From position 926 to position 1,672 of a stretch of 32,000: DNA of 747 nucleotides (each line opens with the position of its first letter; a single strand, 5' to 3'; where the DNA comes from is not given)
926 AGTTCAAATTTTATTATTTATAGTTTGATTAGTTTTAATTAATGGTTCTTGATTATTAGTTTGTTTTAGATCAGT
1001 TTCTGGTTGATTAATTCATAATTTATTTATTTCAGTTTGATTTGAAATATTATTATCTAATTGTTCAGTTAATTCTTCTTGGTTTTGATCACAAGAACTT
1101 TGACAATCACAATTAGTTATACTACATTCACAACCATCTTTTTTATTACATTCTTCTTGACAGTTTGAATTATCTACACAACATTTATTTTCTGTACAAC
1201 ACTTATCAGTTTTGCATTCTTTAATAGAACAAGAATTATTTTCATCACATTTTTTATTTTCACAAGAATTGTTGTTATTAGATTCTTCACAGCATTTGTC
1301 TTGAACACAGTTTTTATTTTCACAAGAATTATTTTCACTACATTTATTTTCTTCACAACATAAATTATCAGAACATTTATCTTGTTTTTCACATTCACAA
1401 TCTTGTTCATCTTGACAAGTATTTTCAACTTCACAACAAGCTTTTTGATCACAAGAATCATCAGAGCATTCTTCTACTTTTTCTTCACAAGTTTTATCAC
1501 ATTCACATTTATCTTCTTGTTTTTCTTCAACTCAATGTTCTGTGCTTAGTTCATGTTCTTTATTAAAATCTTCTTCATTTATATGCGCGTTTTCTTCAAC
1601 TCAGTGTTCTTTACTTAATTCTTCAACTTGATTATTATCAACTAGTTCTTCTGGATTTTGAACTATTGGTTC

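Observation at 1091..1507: Metallothionein-like 33-cysteine core inside a cytoplasmic, extremely acidic Mollicute protein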

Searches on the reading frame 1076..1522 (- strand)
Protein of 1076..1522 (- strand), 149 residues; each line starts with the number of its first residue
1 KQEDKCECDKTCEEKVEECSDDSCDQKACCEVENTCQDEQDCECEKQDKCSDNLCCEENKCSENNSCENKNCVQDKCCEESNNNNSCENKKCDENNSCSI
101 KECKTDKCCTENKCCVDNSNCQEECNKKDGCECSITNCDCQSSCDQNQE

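Call 60: search_protein_families(library=pfam, proteins=[window:1076-1522:-], max_evalue=10)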
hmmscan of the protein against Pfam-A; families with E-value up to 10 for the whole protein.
seq(149 aa): 0 families

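Call 61: search_solved_structures(query=window:1076-1522:-, max_evalue=10)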
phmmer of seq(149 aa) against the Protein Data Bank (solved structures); distinct sequences matched with E-value up to 10: 0.

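Call 62: find_homologous_proteins(query=window:1091-1507:-, max_evalue=0.01)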
Query seq(139 aa): 33 candidates shared short words with the query, none scored E <= 0.01.
